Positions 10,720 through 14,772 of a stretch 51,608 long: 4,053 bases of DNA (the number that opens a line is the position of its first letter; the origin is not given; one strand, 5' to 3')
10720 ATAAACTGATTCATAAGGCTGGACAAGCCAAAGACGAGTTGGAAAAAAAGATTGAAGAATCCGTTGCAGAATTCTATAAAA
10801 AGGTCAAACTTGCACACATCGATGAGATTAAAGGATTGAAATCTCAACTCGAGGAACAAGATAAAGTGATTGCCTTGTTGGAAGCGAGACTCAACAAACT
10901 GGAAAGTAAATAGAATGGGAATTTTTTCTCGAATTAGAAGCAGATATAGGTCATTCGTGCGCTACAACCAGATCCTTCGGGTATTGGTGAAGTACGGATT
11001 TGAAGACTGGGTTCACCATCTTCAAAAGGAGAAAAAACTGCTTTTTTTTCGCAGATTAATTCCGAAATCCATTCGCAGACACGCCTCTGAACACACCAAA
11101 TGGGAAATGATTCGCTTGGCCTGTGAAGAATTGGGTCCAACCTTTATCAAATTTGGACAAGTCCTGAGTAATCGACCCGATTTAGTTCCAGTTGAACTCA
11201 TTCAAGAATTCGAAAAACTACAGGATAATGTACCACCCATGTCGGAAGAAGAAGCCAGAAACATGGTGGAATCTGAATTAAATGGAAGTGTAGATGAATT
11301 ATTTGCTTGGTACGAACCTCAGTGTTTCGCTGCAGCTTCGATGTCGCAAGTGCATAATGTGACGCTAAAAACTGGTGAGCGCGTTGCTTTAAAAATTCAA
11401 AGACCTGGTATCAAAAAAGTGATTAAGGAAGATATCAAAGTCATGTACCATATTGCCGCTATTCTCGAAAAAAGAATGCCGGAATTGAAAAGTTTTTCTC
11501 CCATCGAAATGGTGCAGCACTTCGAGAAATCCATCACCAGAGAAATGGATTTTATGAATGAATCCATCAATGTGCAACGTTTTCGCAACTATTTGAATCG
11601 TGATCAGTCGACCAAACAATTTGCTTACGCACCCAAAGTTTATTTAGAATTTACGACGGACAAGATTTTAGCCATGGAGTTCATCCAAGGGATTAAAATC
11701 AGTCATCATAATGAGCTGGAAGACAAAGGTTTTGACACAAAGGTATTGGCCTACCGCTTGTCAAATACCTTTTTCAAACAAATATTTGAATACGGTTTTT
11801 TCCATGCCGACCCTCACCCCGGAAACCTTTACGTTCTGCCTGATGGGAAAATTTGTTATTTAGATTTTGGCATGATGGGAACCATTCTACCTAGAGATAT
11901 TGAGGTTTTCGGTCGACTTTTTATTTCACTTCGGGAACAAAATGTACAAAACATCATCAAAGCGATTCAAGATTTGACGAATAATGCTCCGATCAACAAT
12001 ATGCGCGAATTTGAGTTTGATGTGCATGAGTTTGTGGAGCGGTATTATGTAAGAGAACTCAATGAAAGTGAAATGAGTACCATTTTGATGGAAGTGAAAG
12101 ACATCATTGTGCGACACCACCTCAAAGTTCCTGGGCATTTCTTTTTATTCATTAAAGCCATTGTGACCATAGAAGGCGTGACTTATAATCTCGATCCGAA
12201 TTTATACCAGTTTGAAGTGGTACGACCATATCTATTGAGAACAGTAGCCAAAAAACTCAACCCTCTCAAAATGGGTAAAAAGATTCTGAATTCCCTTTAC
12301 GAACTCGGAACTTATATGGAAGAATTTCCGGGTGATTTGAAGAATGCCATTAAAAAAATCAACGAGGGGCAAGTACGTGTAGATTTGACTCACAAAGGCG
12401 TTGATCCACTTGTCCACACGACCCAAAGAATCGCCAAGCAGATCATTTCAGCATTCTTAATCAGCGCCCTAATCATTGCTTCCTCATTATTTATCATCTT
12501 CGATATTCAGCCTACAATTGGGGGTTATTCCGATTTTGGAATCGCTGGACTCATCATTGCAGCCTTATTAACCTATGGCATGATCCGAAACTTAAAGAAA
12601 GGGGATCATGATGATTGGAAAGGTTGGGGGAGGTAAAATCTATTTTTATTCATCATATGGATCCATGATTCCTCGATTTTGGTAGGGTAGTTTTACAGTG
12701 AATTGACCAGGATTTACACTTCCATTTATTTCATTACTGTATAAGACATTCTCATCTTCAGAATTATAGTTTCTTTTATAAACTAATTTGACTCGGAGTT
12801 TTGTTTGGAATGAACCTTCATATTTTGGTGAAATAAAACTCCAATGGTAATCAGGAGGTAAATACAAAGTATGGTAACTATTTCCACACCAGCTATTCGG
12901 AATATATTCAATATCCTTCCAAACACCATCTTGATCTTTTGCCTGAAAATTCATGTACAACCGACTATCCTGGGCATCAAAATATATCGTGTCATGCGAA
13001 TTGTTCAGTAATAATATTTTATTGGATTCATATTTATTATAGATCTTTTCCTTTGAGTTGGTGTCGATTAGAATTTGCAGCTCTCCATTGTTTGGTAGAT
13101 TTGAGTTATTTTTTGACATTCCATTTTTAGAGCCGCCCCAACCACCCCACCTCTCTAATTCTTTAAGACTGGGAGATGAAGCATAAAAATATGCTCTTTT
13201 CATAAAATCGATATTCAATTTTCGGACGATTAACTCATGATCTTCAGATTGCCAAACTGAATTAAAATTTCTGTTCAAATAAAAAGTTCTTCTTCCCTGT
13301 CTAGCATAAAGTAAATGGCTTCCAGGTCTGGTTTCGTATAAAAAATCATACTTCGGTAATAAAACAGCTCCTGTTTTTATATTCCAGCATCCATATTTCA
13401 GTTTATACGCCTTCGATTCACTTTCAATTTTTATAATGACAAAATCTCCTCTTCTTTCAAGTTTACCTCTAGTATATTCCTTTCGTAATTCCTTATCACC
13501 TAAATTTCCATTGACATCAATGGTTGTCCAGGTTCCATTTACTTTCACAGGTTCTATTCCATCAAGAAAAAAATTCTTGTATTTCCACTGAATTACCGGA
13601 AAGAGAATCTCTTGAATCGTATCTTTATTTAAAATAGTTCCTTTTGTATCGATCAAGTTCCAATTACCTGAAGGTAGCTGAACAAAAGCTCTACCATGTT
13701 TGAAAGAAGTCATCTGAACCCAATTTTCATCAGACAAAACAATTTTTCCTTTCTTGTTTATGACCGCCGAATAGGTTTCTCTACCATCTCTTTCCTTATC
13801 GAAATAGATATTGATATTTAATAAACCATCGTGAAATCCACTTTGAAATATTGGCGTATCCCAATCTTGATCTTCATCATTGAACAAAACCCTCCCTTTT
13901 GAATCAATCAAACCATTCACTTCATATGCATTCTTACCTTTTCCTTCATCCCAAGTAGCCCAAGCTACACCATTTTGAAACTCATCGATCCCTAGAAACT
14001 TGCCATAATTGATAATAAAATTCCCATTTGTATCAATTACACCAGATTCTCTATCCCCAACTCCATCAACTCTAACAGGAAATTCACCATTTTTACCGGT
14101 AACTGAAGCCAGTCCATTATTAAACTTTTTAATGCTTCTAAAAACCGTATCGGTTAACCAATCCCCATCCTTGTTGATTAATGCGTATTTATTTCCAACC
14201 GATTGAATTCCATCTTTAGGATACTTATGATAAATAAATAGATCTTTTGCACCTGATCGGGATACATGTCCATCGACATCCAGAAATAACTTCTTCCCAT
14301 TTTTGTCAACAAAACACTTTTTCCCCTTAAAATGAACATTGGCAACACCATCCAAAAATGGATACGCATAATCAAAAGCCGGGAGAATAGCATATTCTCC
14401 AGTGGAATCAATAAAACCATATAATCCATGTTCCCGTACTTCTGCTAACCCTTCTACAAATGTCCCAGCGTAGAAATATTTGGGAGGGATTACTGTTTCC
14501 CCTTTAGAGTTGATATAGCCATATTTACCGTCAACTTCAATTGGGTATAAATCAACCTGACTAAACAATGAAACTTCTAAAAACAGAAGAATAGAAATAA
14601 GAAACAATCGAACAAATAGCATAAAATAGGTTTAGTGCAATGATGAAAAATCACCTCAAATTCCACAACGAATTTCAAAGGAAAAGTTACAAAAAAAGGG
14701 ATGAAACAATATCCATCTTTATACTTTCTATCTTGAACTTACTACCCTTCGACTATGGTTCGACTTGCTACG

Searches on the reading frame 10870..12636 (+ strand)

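Call 52: search_protein_families(library=pfam, proteins=[window:10870-12636:+], max_evalue=0.00001)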
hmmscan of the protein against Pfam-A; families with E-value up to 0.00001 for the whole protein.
window:10870-12636:+ (588 aa): 1 family
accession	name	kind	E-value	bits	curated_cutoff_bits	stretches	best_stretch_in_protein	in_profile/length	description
PF03109.22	ABC1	-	9.8e-71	238.2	22.9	1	116-364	1-242/244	ABC1 atypical kinase-like domain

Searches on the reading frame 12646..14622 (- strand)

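Call 52: search_protein_families(library=pfam, proteins=[window:12646-14622:-], max_evalue=0.00001)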
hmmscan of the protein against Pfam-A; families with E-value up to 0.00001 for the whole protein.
window:12646-14622:- (658 aa): 1 family
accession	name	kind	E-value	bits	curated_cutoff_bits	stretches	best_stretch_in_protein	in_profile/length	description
PF14903.11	WG_beta_rep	-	4e-25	88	25.6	2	34-68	1-35/35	WG containing repeat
